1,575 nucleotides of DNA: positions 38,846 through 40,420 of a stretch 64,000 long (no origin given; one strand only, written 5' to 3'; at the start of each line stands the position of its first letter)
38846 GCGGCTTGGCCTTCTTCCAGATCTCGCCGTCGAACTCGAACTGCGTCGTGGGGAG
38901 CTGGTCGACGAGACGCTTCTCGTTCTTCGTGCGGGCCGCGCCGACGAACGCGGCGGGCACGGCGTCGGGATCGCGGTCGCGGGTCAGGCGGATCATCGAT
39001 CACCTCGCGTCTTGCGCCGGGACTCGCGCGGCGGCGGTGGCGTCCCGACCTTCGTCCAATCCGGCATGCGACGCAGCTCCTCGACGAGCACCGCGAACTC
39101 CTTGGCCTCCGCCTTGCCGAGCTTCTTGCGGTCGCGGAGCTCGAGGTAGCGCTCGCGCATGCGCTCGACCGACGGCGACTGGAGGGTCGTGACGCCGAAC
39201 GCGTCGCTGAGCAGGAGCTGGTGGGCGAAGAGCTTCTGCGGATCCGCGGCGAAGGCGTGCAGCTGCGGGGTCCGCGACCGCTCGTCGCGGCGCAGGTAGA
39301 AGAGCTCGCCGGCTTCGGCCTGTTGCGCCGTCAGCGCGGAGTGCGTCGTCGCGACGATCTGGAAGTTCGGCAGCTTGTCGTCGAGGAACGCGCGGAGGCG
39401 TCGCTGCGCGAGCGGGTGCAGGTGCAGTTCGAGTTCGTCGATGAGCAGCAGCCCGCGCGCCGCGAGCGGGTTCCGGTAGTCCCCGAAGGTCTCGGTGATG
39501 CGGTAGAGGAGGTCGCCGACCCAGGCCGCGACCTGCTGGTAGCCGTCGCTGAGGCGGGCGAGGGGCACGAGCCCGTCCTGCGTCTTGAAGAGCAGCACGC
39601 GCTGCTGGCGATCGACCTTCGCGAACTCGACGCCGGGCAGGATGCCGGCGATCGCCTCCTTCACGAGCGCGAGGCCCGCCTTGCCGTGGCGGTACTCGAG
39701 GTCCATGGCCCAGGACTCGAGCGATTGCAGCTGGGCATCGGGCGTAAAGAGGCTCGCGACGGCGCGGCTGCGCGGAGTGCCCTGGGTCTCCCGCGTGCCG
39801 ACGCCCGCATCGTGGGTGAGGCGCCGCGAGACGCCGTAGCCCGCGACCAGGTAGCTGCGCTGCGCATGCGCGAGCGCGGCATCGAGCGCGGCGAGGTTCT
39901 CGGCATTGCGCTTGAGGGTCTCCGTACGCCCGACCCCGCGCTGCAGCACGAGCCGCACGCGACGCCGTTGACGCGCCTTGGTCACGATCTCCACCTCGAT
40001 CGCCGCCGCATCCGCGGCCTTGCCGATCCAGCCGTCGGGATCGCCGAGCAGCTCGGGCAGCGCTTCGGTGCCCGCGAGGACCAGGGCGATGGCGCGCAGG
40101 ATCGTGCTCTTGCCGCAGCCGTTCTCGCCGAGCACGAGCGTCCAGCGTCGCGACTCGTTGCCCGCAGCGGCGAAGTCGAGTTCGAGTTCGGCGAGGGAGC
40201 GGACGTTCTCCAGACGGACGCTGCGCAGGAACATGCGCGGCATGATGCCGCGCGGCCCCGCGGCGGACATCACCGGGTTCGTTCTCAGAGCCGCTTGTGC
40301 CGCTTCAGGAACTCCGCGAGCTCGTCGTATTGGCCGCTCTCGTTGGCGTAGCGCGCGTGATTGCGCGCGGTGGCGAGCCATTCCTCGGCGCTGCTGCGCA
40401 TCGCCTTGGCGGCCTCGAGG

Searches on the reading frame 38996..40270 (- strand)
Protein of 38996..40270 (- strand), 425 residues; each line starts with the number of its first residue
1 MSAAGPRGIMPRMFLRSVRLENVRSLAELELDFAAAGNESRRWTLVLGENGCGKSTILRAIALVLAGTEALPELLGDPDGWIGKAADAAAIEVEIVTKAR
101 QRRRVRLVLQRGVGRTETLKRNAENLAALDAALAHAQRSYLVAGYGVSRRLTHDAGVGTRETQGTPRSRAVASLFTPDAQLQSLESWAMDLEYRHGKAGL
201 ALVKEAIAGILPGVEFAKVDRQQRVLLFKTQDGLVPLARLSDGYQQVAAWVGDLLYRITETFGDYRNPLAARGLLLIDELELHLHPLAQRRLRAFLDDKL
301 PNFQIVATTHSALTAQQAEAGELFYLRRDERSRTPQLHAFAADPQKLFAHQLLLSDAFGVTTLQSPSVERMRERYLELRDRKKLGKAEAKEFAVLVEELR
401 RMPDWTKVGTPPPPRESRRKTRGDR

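Call 4: search_protein_families(library=pfam, proteins=[window:38996-40270:-], max_evalue=0.01)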
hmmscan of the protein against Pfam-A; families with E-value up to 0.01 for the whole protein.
window:38996-40270:- (425 aa): 12 families
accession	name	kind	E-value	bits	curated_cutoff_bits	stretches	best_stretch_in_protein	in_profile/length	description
PF13304.12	AAA_21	-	1.7e-21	78.1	27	2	218-313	212-301/304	AAA domain, putative AbiEii toxin, Type IV TA system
PF13175.12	AAA_15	-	3.7e-17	63.4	32.1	2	13-69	1-51/374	AAA ATPase domain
PF13476.12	AAA_23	-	2e-12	48.6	27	1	17-119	1-90/201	AAA domain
PF02463.25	SMC_N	-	2.3e-08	34.2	40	1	15-67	2-50/220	RecF/RecN/SMC N terminal domain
PF13555.12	AAA_29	-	2.9e-05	24.2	27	1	42-69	23-50/61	P-loop containing region of AAA domain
PF25199.1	nSTAND_NTPase5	-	3.5e-05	24.1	34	1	28-67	27-67/145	Novel STAND NTPase 5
PF11398.14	DUF2813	-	8.7e-05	22.5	21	0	13-71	1-52/372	Protein of unknown function (DUF2813)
PF13514.12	AAA_27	-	0.00011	22.3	22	1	15-150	3-128/206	AAA domain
PF13401.12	AAA_22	-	0.00013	22.7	27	0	40-114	4-59/130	AAA domain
PF00005.33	ABC_tran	-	0.00023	22.2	25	1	43-67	13-37/137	ABC transporter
PF02814.20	UreE_N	-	0.00074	19.4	26.9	0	83-113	6-36/62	UreE urease accessory protein, N-terminal domain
PF05729.18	NACHT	-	0.0025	18.1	26.7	0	44-66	3-25/167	NACHT domain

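Call 5: search_protein_families(library=padloc, proteins=[window:38996-40270:-], max_evalue=0.01)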
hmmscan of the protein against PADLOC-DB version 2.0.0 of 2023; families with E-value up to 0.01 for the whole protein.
window:38996-40270:- (425 aa): 159 families (the best 25 are shown)
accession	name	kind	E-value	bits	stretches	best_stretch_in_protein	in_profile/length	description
PDLC00295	PtuA1|PtuA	-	7.2e-123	409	1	13-409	1-428/451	AAA ATPase domain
PDLC00304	PtuA1|PtuA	-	6.2e-63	211.5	1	11-403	8-418/444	AAA ATPase domain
PDLC00292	PtuA1|PtuA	-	7.7e-59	197.7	1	13-402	307-668/726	AAA ATPase domain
PDLC00269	PtuA1|PtuA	-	5.3e-57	192.1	1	13-401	1-427/446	AAA ATPase domain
PDLC00301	PtuA1|PtuA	-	7.6e-47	158.2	1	13-388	1-394/429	AAA ATPase domain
PDLC00288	PtuA1|PtuA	-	3.9e-44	149.4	1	15-403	314-681/733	AAA ATPase domain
PDLC00271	PtuA1|PtuA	-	7.7e-42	142.3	1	13-407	1-406/421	AAA ATPase domain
PDLC00278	PtuA1|PtuA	-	3.7e-36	123.3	1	13-388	1-398/436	AAA ATPase domain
PDLC02913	ATPase_I-A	-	9.7e-33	112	2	194-386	285-472/508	-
PDLC00299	PtuA1|PtuA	-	2e-31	107.6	2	198-388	302-493/535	AAA ATPase domain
PDLC00291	PtuA1|PtuA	-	2.4e-29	100.5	1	15-372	322-690/773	AAA ATPase domain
PDLC00311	PtuA1|PtuA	-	2.8e-28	97.1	2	197-356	221-394/455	AAA ATPase domain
PDLC00267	PtuA1|PtuA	-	9.1e-28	95.6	2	132-337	134-351/438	AAA ATPase domain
PDLC00277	PtuA1|PtuA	-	3.6e-27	93.6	1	15-336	3-348/423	AAA ATPase domain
PDLC00284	PtuA1|PtuA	-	1.7e-26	91.2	2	194-333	313-453/545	AAA ATPase domain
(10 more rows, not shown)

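Call 6: search_protein_families(library=ncbifam, proteins=[window:38996-40270:-], max_evalue=0.01)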
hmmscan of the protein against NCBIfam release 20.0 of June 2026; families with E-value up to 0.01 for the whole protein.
window:38996-40270:- (425 aa): 17 families
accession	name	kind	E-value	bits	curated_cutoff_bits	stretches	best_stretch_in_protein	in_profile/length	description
NF041760.1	PtuA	equivalog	3.1e-32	112.2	500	2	194-326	297-431/524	retron Ec78 anti-phage system effector ATPase PtuA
TIGR00611.2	recf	equivalog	6.2e-07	28.9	172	1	15-156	1-141/339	DNA replication/repair protein RecF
NF002572.0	PRK02224.1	equivalog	4.8e-06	25.2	1087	1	13-99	1-78/888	DNA double-strand break repair ATPase Rad50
NF038234.1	retron_eff_Eco8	equivalog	1.1e-05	24.3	250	1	13-62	1-44/679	retron Eco8 family effector endonuclease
NF041035.1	Rad50_Halo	equivalog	0.00014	20.4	1000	1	15-108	3-90/883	DNA double-strand break repair ATPase Rad50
TIGR03185.1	DNA_S_dndD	equivalog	0.00017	20.2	245.85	1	13-71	1-58/650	DNA sulfur modification protein DndD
TIGR00972.1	3a0107s01c2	equivalog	0.00058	19.3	343.2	0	40-64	26-50/248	phosphate ABC transporter ATP-binding protein PstB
NF010680.0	PRK14079.1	equivalog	0.0008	18.5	386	1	15-149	3-129/349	recombination protein F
NF040873.1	AztA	equivalog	0.001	18.7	220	1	40-67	17-44/191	zinc ABC transporter ATP-binding protein AztA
TIGR00618.1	sbcc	subfamily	0.0029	15.6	478.5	1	18-68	6-54/1043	exonuclease subunit SbcC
NF008453.0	PRK11308.1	subfamily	0.0041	16.4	408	1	45-117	52-113/334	dipeptide ABC transporter ATP-binding protein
TIGR04520.1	ECF_ATPase_1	equivalog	0.0056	16.1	315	0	40-67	27-54/269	energy-coupling factor transporter ATPase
TIGR01166.1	cbiO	subfamily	0.007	15.9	211.8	0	41-70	18-47/190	cobalt ABC transporter, ATP-binding protein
TIGR03925.1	T7SS_EccC_b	equivalog_domain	0.0072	14.7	346.55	0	26-63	346-383/564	type VII secretion protein EccCb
TIGR00764.1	lon_rel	equivalog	0.0078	14.8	516.6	0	38-69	34-65/608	ATP-dependent protease LonB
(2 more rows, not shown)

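Call 17: find_homologous_proteins(query=window:38996-40234:-, max_evalue=1e-10)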
Query window:38996-40234:- (413 aa): 509 proteins with E <= 1e-10 among 8000 candidates; the best 120 are listed.
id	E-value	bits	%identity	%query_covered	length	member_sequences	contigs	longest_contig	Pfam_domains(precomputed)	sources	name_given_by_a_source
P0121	1.2e-264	895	100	100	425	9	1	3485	PF13175.13,PF13476.13,PF02463.26,PF13304.13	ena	-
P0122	1.1e-173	596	70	96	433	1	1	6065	PF13175.13,PF13476.13,PF02463.26,PF25199.2,PF13304.13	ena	-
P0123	8.5e-173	593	67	99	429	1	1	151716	PF13175.13,PF13476.13,PF13555.13,PF02463.26,PF25199.2,PF13304.13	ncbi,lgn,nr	ncbi:MAG: ATP-binding protein [Planctomycetes bacterium]|nr:ATP-binding protein [Planctomycetota bac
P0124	1.6e-148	513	60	96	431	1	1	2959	PF13175.13,PF13476.13,PF02463.26,PF13304.13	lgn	-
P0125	1.4e-146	507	61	96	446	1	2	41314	PF13175.13,PF13476.13,PF02463.26,PF13304.13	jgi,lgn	jgi:predicted ATPase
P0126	1.3e-145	504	60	96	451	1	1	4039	PF11398.15,PF13175.13,PF13476.13,PF13401.13,PF02463.26,PF13304.13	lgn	-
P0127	8.5e-145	501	59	98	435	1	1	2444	PF11398.15,PF13175.13,PF13476.13,PF13555.13,PF13401.13,PF02463.26,PF13304.13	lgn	-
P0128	3.2e-142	492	57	96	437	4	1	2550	PF00005.34,PF13175.13,PF13476.13,PF13555.13,PF13401.13,PF02463.26,PF13304.13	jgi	jgi:hypothetical protein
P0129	1.7e-139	483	57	98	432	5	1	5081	PF11398.15,PF13175.13,PF13476.13,PF13555.13,PF13401.13,PF02463.26,PF13304.13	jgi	jgi:hypothetical protein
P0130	2.1e-138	480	57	96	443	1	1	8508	PF11398.15,PF13175.13,PF13476.13,PF13401.13,PF02463.26,PF13304.13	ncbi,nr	ncbi:MAG: AAA family ATPase [Planctomycetes bacterium]|nr:AAA family ATPase [Planctomycetota bacteri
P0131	5.6e-137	475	56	96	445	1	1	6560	PF11398.15,PF13175.13,PF13476.13,PF13555.13,PF00004.36,PF13401.13,PF02463.26,PF13304.13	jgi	jgi:predicted ATP-binding protein involved in virulence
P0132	1.1e-136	474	58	96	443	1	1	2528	PF11398.15,PF13175.13,PF13476.13,PF13401.13,PF02463.26,PF13304.13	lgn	-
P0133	1.7e-134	467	56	96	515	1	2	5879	PF11398.15,PF13175.13,PF13476.13,PF02463.26,PF13304.13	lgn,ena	-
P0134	5.7e-132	459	55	96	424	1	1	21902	PF13175.13,PF13476.13,PF02463.26,PF13304.13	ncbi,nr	ncbi:MAG: AAA family ATPase [Planctomycetes bacterium]|nr:AAA family ATPase [Planctomycetota bacteri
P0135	3.0e-131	456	52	99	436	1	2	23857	PF11398.15,PF13175.13,PF13476.13,PF13555.13,PF02463.26,PF13304.13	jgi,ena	jgi:predicted ATPase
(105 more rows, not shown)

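Call 18: find_encoding_contigs(protein=P0123, flank=7000, max_places=1)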
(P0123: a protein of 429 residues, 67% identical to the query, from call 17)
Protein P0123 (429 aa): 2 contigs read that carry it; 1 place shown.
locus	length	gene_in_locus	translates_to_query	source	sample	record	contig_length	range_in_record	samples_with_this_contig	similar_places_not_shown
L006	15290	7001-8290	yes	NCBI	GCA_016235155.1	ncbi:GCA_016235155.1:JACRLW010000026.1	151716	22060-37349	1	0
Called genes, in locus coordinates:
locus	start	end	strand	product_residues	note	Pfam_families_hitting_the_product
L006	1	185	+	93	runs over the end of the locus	-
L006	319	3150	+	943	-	PF04542:Sigma70_r2, PF08281:Sigma70_r4_2, PF13620:CarboxypepD_reg (weak)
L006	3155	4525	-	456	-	PF04389:Peptidase_M28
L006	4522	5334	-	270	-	-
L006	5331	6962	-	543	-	PF07969:Amidohydro_3, PF01979:Amidohydro_1 (faint)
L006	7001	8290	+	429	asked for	PF02463:SMC_N (faint), PF13175:AAA_15, PF13476:AAA_23, PF13555:AAA_29 (faint), PF25199:nSTAND_NTPase5 (faint), PF13304:AAA_21, PF13175:AAA_15 (weak)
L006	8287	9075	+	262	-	-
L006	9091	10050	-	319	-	PF00483:NTP_transferase, PF01128:IspD (faint), PF12804:NTP_transf_3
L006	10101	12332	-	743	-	PF01839:FG-GAP (faint), PF13517:FG-GAP_3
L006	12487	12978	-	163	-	PF25084:LbH_EIF2B (faint), PF14602:Hexapep_2 (faint), PF00132:Hexapep (weak)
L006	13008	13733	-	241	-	PF02517:Rce1-like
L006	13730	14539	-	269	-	PF05690:ThiG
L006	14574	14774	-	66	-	PF02597:ThiS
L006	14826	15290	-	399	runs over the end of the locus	PF17785:PUA_3 (weak), PF10672:Methyltrans_SAM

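Call 19: find_encoding_contigs(protein=P0125, flank=7000, max_places=1)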
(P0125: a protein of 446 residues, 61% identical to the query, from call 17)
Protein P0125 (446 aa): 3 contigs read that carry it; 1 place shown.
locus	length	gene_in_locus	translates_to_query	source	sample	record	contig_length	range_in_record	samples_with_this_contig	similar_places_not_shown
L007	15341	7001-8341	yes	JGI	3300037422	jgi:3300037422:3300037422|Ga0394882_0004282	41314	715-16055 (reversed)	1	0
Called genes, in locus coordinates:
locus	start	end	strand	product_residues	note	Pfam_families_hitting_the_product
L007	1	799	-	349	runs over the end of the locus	PF13243:SQHop_cyclase_C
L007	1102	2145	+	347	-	PF01596:Methyltransf_3, PF08704:GCD14 (weak), PF13847:Methyltransf_31, PF13578:Methyltransf_24, PF13649:Methyltransf_25, PF08334:T2SSG (faint)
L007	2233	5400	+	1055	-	PF07635:PSCyt1, PF07583:PSCyt2, PF07587:PSD1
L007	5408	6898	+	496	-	PF07394:DUF1501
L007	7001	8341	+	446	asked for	PF02463:SMC_N (weak), PF13175:AAA_15 (weak), PF13476:AAA_23, PF13304:AAA_21, PF13175:AAA_15 (weak)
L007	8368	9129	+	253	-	-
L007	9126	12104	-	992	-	PF22820:TcaA_3rd_4th (faint)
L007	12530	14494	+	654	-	PF00404:Dockerin_1 (faint)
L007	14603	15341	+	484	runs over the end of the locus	?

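Call 20: find_encoding_contigs(protein=P0122, flank=7000, max_places=1)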
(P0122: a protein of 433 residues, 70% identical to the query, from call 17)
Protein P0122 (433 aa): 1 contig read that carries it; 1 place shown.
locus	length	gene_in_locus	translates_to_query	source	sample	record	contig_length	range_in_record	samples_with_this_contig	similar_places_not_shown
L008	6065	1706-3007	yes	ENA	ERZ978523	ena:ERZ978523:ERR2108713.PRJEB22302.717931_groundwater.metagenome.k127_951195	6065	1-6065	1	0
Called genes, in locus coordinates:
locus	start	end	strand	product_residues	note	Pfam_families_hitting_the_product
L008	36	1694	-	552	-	PF01979:Amidohydro_1 (faint), PF07969:Amidohydro_3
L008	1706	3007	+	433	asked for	PF02463:SMC_N (faint), PF13175:AAA_15, PF13476:AAA_23, PF25199:nSTAND_NTPase5 (faint), PF13304:AAA_21, PF13175:AAA_15 (weak)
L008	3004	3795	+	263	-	-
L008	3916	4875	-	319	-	PF00483:NTP_transferase, PF01128:IspD (faint), PF12804:NTP_transf_3, PF25084:LbH_EIF2B (weak)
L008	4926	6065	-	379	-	?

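Call 28: find_related_loci(query=window:38996-40234:-, collection=genome_contigs, flank=10000)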
Query window:38996-40234:- (413 aa) in genome_contigs; peptide patterns used: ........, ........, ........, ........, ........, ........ (x = any residue, [..] = any of these).
171 stretches matched a pattern; 2 encode a relative of the query (tblastn E <= 1e-3); 2 distinct loci.
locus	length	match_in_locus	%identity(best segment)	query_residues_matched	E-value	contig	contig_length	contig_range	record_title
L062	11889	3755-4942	53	1-394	8e-137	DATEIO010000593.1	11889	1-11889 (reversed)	MAG TPA_asm: Thermoanaerobaculia bacterium isolate SMAG_U8840 k141_472579, whole genome shotgun sequence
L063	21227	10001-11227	46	1-405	4e-112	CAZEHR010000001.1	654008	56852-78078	MAG TPA_asm: uncultured Sphingobium sp. isolate binchicken_co199_141 genome assembly, contig: NODE_7_length_654008_cov_2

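Call 29: find_related_loci(query=window:38996-40234:-, collection=metagenome_contigs, flank=10000)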
Query window:38996-40234:- (413 aa) in metagenome_contigs; peptide patterns used: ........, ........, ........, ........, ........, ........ (x = any residue, [..] = any of these).
220 stretches matched a pattern; 3 encode a relative of the query (tblastn E <= 1e-3); 3 distinct loci.
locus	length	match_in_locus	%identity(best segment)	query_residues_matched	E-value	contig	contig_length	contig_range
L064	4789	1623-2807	52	1-395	4e-132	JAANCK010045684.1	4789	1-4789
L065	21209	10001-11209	51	1-404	5e-121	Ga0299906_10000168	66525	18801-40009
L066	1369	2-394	52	265-395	5e-36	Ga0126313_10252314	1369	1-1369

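Call 31: find_related_loci(query=A1, collection=genome_contigs, flank=10000)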
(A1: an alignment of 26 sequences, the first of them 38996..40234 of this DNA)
Query A1 (413 aa) in genome_contigs; peptide patterns used: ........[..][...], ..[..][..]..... (x = any residue, [..] = any of these).
600 stretches matched a pattern (row limit reached: there are more); 14 encode a relative of the query (tblastn E <= 1e-3); 14 distinct loci.
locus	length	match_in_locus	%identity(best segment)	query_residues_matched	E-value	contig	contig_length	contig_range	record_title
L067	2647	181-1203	28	1-331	2e-23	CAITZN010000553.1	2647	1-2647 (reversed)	uncultured bacterium isolate LJ_bin-4625 genome assembly, contig: bin-4625:553/734, whole genome shotgun sequence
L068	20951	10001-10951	26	1-299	3e-20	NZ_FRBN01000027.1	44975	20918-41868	Roseovarius marisflavi strain DSM 29327, whole genome shotgun sequence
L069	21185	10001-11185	25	1-363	9e-18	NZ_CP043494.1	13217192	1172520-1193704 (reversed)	Archangium minus strain Cbm 6 chromosome, complete genome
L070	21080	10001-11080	27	2-383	2e-17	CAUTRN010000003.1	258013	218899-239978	MAG TPA_asm: uncultured Sphingomonadaceae bacterium isolate SRR17738114_bin.3_MetaWRAP_v1.3_MAG genome assembly, contig:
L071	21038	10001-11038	25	1-317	4e-18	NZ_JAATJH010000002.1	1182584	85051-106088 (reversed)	Neolewinella antarctica strain DSM 105096 Ga0373279_02, whole genome shotgun sequence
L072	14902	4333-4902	29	184-377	4e-15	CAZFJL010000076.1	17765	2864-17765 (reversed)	MAG TPA_asm: uncultured Geitlerinema sp. isolate binchicken_co405_308 genome assembly, contig: NODE_4678_length_17765_co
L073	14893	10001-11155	25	1-366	4e-15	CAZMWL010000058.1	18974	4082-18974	MAG TPA_asm: uncultured Terracidiphilus sp. isolate binchicken_co3_222 genome assembly, contig: NODE_9320_length_18974_c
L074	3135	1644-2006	35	225-349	9e-15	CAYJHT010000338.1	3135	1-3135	MAG TPA_asm: uncultured Desulfovibrionaceae bacterium isolate ERP123703_co2_48 genome assembly, contig: NODE_24001_lengt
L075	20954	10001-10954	28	32-308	5e-12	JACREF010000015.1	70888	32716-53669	MAG: Gammaproteobacteria bacterium isolate NC_groundwater_1692_Pr3_B-0.1um_59_58 SR-2_scaffold_141_769094, whole genome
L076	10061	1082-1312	40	224-299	5e-11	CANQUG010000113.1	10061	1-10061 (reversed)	MAG: uncultured Lachnospiraceae bacterium isolate Lapin-023__bin55 genome assembly, contig: Lapin-023__NODE_8580_length_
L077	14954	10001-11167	32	1-301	2e-9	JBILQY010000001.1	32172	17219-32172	MAG: Crocinitomicaceae bacterium isolate ME2018-06-14_3300042564_group8_bin111 Rohwer_bin794_scaffold_836_c2, whole geno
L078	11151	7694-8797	25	1-395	1e-19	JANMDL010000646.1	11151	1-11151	MAG: Chitinophagales bacterium isolate OTE_75_metabat_16 OTE_75_k141_3245252, whole genome shotgun sequence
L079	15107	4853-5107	27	1-95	2e-6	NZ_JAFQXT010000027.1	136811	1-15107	MAG: Methanobrevibacter sp. isolate RGIG2247 Goat_Duodenum-1__c186708, whole genome shotgun sequence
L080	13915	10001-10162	40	1-55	3e-6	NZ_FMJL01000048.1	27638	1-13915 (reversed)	Clostridium sp. N3C, whole genome shotgun sequence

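Call 37: search_solved_structures(query=window:38996-40234:-, max_evalue=0.00001, show_alignments=1)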
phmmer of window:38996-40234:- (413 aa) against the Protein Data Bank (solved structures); distinct sequences matched with E-value up to 0.00001: 13.
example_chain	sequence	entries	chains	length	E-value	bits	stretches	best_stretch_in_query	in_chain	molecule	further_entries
9e8z_C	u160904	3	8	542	1.2e-19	74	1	184-324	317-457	Retron Ec83 probable ATPase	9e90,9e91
9o4a_A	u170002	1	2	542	1.1e-17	67.6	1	184-324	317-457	Retron Ec83 probable ATPase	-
22bu_B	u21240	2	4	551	9.2e-17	64.5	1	167-308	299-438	AAA family ATPase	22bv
22et_E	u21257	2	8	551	1.2e-15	60.8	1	167-308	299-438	PtuA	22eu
9vkz_A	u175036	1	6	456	1.8e-15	60.3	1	189-304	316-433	Retron Ec78 probable ATPase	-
9vh1_D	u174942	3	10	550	3e-15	59.5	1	189-304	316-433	Retron Ec78 probable ATPase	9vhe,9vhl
9n69_A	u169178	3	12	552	3.1e-15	59.5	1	208-304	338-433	AAA family ATPase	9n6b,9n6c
9kjx_B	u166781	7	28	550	4.1e-15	59.1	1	189-304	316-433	AAA family ATPase | Retron I-A effector PtuA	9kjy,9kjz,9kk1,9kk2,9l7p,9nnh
9u9y_A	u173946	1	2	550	5.7e-15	58.6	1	189-304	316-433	AAA family ATPase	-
9nnb_C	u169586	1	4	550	1.1e-14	57.7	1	189-304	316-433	Retron I-A effector PtuA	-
9nnk_C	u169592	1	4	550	1.1e-14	57.6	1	189-304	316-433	Retreon I-A effector PtuA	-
8ee4_A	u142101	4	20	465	5.3e-14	55.4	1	202-325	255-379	PtuA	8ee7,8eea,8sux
6p74_A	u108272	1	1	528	6.1e-06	28.9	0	254-321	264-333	Putative ATP-dependent endonuclease of the OLD family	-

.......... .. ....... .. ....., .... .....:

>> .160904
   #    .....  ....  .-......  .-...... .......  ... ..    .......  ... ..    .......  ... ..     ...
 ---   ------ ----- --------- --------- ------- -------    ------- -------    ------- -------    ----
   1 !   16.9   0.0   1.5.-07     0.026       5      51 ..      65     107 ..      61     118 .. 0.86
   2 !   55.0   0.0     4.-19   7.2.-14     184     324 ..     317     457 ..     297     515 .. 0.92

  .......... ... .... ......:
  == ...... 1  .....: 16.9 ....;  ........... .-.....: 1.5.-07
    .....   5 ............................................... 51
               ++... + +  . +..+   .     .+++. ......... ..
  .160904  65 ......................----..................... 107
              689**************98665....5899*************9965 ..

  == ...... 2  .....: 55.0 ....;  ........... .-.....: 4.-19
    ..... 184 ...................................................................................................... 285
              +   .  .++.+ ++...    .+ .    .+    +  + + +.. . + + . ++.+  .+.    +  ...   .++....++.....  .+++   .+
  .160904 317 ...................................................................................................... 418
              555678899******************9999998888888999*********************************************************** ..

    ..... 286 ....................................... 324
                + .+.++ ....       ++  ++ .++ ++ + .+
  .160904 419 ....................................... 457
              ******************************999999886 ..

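Call 48: find_encoding_contigs(protein=P0121, flank=10000, max_places=6)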
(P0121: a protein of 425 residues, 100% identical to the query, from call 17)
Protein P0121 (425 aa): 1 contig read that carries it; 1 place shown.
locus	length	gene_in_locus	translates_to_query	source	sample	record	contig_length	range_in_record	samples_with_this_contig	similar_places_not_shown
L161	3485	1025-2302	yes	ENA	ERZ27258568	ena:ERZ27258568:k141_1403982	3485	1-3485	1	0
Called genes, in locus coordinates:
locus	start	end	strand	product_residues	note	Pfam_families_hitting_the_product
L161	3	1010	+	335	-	?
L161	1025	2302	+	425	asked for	PF02463:SMC_N (weak), PF13175:AAA_15, PF13476:AAA_23, PF13304:AAA_21, PF13175:AAA_15 (weak)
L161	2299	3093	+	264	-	-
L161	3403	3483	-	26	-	?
